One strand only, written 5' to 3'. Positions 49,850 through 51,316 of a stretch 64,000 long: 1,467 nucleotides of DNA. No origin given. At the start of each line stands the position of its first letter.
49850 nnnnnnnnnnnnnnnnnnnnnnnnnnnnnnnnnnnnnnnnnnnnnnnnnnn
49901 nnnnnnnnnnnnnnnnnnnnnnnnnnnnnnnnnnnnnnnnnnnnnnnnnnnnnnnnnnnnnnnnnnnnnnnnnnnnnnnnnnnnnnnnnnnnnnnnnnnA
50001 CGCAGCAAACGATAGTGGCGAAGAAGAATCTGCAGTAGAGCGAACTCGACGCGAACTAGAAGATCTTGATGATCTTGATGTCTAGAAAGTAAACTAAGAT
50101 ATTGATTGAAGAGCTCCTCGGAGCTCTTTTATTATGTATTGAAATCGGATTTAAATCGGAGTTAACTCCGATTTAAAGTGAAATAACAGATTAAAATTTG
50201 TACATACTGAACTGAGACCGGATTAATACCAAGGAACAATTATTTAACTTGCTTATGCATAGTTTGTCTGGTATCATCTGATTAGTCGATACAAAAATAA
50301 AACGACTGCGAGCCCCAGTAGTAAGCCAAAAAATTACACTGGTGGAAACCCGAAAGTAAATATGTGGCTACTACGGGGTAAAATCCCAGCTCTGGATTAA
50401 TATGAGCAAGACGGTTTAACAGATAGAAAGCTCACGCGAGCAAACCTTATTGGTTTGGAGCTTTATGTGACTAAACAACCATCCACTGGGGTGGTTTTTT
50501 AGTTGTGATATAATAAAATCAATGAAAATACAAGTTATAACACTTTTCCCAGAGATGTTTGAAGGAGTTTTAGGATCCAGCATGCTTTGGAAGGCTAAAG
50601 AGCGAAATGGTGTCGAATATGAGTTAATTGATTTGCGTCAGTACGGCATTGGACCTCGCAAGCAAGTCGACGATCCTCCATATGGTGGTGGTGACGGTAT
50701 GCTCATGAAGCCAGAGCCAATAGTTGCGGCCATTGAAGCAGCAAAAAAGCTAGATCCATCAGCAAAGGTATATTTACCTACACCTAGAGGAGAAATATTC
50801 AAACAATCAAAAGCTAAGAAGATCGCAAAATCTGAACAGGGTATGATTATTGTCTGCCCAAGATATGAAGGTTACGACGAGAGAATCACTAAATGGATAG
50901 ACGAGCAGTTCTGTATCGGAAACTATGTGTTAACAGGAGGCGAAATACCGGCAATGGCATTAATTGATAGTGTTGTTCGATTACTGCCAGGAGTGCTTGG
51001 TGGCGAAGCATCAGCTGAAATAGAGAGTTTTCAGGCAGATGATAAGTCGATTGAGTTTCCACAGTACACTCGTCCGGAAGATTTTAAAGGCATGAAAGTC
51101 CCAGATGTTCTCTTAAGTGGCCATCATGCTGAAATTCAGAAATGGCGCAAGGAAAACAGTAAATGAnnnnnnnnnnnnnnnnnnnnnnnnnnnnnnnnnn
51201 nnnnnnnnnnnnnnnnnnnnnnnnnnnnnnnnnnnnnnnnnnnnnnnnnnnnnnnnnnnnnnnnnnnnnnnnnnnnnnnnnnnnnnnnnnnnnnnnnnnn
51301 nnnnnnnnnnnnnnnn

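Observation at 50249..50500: Promoter- and terminator-bounded ORF-free transcript of about 215 nt where rimM normally sits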

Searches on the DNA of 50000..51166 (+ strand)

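Call 4: search_rna_families(source=window, start=50000, end=50600, threshold=evalue, max_evalue=10, show_alignments=3)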
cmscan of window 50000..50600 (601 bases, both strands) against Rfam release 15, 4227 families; matches with E-value up to 10: 10.
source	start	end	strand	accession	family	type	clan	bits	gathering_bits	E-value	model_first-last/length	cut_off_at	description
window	50466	50532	+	RF02351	psRNA14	Gene; sRNA;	-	27.3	60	0.021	1-84/84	no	Proteobacteria sRNA psRNA14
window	50157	50239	+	RF02106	DLEU2_2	Gene; lncRNA;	-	20.2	45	4.5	1-90/90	no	Deleted in lymphocytic leukemia 2 conserved region 2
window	50101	50199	+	RF01215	snoR97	Gene; snRNA; snoRNA; HACA-box;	-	19.3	40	2.4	1-106/106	no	Small nucleolar RNA snoR97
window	50097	50183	-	RF02059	STnc50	Gene; sRNA;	-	16.3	55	7.1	1-84/84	no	Salmonella enterica sRNA STnc40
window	50060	50145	-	RF02535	ODC_IRES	Cis-reg; IRES;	-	16.1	44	8.2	1-142/142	no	ODC internal ribosome entry site (IRES)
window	50462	50503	+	RF00106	RNAI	Gene; antisense;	-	15.4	47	3.1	1-102/102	no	RNAI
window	50149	50178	-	RF00451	MIR395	Gene; miRNA;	-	15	56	3.8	1-104/104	no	mir-395 microRNA precursor family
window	50470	50532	-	RF00106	RNAI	Gene; antisense;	-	14.2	47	5.7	1-102/102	no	RNAI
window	50103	50192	-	RF04338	Plastid-psbJ-2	Cis-reg;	CL00152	13.2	65.6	8.3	1-144/144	no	Plastid-psbJ-2 3UTR RNA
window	50099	50256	-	RF00125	IS128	Gene; sRNA;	-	12.4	80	7.1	1-209/209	no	IS128 RNA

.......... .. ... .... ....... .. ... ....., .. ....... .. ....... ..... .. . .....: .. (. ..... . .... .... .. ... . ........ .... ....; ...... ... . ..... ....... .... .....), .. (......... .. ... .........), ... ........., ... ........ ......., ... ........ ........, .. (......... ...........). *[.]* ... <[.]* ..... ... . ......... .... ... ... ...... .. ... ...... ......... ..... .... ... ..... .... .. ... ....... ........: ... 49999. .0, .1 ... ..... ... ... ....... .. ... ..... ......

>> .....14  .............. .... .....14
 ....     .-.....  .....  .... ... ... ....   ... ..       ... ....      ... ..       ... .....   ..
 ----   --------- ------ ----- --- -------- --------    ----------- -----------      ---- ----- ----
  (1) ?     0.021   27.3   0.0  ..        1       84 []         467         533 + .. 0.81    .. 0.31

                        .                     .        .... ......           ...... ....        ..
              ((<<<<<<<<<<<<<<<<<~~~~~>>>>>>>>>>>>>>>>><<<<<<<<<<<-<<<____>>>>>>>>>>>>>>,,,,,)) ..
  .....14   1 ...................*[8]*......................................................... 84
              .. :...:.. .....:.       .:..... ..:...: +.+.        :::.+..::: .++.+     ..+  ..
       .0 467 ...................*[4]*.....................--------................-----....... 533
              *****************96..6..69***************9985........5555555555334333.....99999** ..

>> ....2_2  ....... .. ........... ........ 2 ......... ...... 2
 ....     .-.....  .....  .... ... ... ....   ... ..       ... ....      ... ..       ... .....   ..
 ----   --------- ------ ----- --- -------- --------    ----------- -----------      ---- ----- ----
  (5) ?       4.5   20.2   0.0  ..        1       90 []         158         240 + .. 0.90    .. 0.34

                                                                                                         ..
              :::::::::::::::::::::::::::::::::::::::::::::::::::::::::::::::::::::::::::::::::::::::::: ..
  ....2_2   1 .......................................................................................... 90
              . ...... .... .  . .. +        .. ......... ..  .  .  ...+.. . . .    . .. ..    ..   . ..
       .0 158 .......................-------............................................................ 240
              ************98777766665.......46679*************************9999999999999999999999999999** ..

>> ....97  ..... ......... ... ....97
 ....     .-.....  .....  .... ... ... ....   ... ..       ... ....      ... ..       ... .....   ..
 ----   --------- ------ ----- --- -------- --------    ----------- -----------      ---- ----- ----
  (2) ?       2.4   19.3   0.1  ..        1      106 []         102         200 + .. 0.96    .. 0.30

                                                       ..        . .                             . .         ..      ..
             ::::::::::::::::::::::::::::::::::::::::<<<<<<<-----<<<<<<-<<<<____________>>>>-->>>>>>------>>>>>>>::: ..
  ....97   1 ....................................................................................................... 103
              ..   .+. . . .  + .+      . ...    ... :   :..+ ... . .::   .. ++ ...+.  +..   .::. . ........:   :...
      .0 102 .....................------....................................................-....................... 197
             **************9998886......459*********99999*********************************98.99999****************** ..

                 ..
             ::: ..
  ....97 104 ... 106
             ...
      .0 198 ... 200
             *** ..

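Call 28: build_rna_model(alignment_id=A2, structure=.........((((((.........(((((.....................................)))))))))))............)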
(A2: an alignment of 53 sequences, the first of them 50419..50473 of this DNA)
Model R1 built from alignment A2 (53 sequences, 89 columns); structure: as given.
model positions 54; base pairs 11; branch points 0; effective number of sequences 39.95; information 1.028 bits per position. Calibrated on 0.2 Mb of random sequence (short: E-values are rough).
structure used (alignment columns):
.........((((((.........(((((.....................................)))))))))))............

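Call 29: search_with_rna_model(model_id=R1, source=window, max_evalue=10, show_alignments=2)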
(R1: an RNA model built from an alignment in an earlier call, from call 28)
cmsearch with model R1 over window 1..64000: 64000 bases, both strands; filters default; matches with E-value up to 10: 1.
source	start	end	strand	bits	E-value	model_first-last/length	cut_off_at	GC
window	50419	50473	+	56.2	1.1e-10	1-54/54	no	0.42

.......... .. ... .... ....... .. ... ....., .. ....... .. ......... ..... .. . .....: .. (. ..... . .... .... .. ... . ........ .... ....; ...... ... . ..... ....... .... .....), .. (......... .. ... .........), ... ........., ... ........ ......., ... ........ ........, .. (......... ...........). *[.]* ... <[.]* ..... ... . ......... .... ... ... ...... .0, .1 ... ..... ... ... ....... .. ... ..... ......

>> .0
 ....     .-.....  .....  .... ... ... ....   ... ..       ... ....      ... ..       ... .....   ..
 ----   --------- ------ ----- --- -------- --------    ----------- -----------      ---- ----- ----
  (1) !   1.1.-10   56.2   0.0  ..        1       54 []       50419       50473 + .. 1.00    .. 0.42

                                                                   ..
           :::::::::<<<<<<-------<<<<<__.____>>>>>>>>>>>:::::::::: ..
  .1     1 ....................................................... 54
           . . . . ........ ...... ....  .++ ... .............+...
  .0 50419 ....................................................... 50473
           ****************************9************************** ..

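Call 30: search_with_rna_model(model_id=R1, sources=[L002, L003, L004, L005, L006, L007, L008, L009, L010, L011, L012, L013, L014, L015, L016, L017, L018, L019, L020, L021, L022, L023, L024, L025, L026, L027, L028, L029, L030, L031, L032, L033, L034, L035, L036, L037, L038, L039, L040, L041, L042, L043, L044, L045, L046, L047, L048, L049, L050, L051, L052, L053, L054, L055, L056, L057, L058, L059, L060, L061, L062, L063, L064, L065, L066, L067, L068, L069, L070, L071, L072, L073, L074, L075, L076, L077, L078, L079, L080, L081, window], max_evalue=1, make_alignment=true)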
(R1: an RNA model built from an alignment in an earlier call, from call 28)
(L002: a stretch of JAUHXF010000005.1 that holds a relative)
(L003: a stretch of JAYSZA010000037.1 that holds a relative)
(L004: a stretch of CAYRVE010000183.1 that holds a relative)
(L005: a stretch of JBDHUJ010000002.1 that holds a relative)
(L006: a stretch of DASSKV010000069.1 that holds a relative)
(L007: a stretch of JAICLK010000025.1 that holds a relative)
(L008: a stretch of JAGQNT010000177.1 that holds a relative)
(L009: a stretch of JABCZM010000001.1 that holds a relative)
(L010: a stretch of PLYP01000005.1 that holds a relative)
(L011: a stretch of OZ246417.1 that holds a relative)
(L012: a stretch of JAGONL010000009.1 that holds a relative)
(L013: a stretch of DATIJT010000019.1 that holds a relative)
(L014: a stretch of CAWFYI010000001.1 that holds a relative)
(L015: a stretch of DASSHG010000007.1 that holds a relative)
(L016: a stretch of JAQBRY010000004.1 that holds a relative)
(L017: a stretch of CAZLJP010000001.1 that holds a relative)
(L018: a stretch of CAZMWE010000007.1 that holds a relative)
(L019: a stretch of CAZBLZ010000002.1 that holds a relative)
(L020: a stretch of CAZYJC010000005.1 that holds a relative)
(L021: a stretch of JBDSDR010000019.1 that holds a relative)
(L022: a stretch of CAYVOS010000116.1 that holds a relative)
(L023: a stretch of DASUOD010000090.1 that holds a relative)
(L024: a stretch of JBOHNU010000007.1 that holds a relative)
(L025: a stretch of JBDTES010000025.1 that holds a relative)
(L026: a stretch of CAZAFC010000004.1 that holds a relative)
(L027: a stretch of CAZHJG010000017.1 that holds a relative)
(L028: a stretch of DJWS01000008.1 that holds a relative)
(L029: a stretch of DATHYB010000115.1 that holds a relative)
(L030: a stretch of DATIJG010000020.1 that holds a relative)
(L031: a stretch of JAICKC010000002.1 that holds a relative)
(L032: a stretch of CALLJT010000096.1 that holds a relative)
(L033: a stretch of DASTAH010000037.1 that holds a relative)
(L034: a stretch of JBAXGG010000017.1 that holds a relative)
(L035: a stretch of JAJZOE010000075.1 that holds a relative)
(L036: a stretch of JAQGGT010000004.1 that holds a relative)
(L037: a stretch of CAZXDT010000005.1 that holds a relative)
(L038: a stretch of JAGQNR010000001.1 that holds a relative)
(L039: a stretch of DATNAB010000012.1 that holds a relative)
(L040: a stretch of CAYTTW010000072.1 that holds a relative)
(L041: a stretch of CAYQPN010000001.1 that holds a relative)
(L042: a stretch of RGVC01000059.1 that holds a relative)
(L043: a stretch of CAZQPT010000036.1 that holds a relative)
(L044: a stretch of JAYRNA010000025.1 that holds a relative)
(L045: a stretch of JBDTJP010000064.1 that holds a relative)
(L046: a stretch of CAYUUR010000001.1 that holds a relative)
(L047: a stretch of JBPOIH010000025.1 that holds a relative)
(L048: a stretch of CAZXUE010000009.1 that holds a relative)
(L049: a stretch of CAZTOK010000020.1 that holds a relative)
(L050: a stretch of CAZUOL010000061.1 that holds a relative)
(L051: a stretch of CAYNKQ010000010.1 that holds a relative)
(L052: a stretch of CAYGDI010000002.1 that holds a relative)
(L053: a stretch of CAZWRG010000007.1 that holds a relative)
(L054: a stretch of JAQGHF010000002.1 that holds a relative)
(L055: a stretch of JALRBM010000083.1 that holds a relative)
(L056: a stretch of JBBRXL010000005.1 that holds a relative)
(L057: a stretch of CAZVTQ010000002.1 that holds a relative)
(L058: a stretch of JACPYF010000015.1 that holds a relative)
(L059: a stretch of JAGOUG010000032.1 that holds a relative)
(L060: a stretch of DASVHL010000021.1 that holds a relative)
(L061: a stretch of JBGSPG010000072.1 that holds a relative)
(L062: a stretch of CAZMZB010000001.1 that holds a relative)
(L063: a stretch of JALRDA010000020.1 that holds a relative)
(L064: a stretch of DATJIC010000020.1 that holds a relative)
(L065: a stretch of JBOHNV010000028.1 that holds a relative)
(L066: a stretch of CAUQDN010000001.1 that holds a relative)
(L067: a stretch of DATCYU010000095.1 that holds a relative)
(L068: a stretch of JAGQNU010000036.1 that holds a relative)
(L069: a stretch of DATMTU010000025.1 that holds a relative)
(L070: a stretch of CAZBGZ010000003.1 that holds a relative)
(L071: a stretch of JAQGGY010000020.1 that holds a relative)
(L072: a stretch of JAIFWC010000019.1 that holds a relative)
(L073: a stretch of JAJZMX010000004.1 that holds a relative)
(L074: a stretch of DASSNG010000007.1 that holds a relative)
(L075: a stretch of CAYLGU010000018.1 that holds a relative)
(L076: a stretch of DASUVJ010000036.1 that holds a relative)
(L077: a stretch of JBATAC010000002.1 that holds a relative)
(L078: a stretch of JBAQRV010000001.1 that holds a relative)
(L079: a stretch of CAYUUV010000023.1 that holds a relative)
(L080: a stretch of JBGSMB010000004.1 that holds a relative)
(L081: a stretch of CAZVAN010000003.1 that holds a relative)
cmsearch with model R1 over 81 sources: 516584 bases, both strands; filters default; matches with E-value up to 1: 57.
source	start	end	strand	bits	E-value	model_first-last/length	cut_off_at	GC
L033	996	1049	+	66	5e-12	1-54/54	no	0.43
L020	2890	2951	+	65.7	5.9e-12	1-54/54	no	0.45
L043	2889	2941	+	65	8.5e-12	1-54/54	no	0.38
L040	350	403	+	64.5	1.1e-11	1-54/54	no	0.39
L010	2880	2934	+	64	1.5e-11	1-54/54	no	0.42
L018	18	72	+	62.4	3.3e-11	1-54/54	no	0.42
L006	493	543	+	61.1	6.7e-11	1-54/54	no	0.39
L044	2901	2953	+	61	7.1e-11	1-54/54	no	0.45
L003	1852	1905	+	60.6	8.6e-11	1-54/54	no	0.43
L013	2851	2902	+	60.4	9.8e-11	1-54/54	no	0.42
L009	2579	2641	+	59.9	1.2e-10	1-54/54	no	0.46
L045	884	936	+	59.6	1.5e-10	1-54/54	no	0.45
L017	2900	2953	+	58.3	2.9e-10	1-54/54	no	0.44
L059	2801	2855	+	56.9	6.1e-10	1-54/54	no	0.36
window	50419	50473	+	56.2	8.7e-10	1-54/54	no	0.42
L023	240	296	+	56.2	8.9e-10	1-54/54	no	0.47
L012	2898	2950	+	55.6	1.2e-09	1-54/54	no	0.51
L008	93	153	+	55.4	1.4e-09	1-54/54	no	0.44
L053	2886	2948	+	55.2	1.5e-09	1-54/54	no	0.32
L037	2728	2780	+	55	1.7e-09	1-54/54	no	0.42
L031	2043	2095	+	54.2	2.6e-09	1-54/54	no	0.49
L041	2218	2270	+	53.9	3.1e-09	1-54/54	no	0.42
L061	364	417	+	53.2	4.3e-09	1-54/54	no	0.33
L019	1356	1406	+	53.2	4.4e-09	1-54/54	no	0.43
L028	2679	2744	+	53.1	4.5e-09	1-54/54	no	0.52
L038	2826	2890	+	52.6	6e-09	1-54/54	no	0.48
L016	1025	1087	+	52.3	7e-09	1-54/54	no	0.38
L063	2398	2456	+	52.2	7.3e-09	1-54/54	no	0.34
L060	1948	2007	+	52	8e-09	1-54/54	no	0.33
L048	2013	2066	+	51.9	8.6e-09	1-54/54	no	0.39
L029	2596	2649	+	51.3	1.2e-08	1-54/54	no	0.48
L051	1418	1471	+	51.1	1.3e-08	1-54/54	no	0.39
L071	1906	1964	+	50.9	1.4e-08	1-54/54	no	0.36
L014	2892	2945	+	50.2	2.1e-08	1-54/54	no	0.41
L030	2067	2132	+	49.9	2.5e-08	1-54/54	no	0.45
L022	1267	1334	+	49.6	2.9e-08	1-54/54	no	0.46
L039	2894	2959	+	49.6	2.9e-08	1-54/54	no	0.52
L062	2560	2613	+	49.5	3.1e-08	1-54/54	no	0.39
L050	1638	1693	+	49.4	3.2e-08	1-54/54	no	0.46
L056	1739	1791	+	49.4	3.3e-08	1-54/54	no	0.43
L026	1997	2057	+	48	6.7e-08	1-54/54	no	0.48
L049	2436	2494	+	47.1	1.1e-07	1-54/54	no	0.39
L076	2094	2152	+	47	1.2e-07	1-54/54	no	0.42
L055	2499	2558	+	45.2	3e-07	1-54/54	no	0.48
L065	2469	2530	+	44.7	4e-07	1-54/54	no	0.44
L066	1178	1241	+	44.6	4.2e-07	1-54/54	no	0.41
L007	2009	2069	+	44.2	5.2e-07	1-54/54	no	0.43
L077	2888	2947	+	44.1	5.3e-07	1-54/54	no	0.43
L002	2396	2453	+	43.9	6e-07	1-54/54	no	0.43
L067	2469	2530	+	43.8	6.4e-07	1-54/54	no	0.4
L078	1851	1910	+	42.4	1.3e-06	1-54/54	no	0.47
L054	2192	2251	+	42.1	1.5e-06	1-54/54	no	0.47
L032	2832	2916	+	38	1.4e-05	1-54/54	no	0.51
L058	2538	2598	+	34.1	0.0001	1-54/54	no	0.36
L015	2900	2953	+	32.7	0.00023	1-54/54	no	0.35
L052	2878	2940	+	32.1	0.00031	1-54/54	no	0.33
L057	2547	2609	+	31.8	0.00036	1-54/54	no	0.33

Alignment A3: 57 matches aligned to the model, 94 columns, each read 5' to 3' on its own strand. Consensus structure (alignment columns), stored with it:
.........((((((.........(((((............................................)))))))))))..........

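Call 46: search_rna_families(source=L033, start=930, end=1095, threshold=evalue, max_evalue=10)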
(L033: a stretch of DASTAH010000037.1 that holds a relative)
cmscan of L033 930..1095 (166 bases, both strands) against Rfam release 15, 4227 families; matches with E-value up to 10: 11.
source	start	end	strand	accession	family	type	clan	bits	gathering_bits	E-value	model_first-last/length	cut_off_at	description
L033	967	1080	+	RF02449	ncr1015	Gene; sRNA;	-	19.2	60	1.3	1-121/121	no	Bacillus sRNA ncr1015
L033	1049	1082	-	RF04346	Plastid-ccsA-ndhD-1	Cis-reg;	CL00154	18.1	48.5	0.22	1-57/57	no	Plastid-ccsA-ndhD-1 3UTR RNA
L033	1044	1081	+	RF00143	mir-6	Gene; miRNA;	CL00083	16.9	58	1.1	1-74/74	no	mir-6 microRNA precursor family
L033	1000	1084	+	RF02898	AaHKsRNA20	Gene; sRNA;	-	16.8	43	3.1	1-77/77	no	Aggregatibacter sRNA 20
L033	1032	1092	+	RF00821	mir-249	Gene; miRNA;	-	16.3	70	0.35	1-97/97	no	mir-249 microRNA precursor family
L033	1044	1092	+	RF02433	SpF36_sRNA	Gene; sRNA;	-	16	48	9.7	1-51/51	no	Streptococcus sRNA SpF36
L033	1024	1095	+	RF01455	DPB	Cis-reg;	-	15.5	40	5.4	1-73/86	3'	Stem loopII regulatory element in POLB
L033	1043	1083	+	RF04298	mir-36_2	Gene; miRNA;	CL00088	15.2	46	1.4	1-65/65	no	mir-36_2 microRNA precursor family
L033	1040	1085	+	RF00971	mir-578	Gene; miRNA;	-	14.4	98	5.2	1-84/84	no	mir-578 microRNA precursor family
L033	993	1082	-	RF04042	mir-7961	Gene; miRNA;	-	12.7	90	9.1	1-56/56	no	mir-7961 microRNA precursor family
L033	1046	1095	-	RF00506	Thr_leader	Cis-reg; leader;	-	11.7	55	7.1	59-118/118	5'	Threonine operon leader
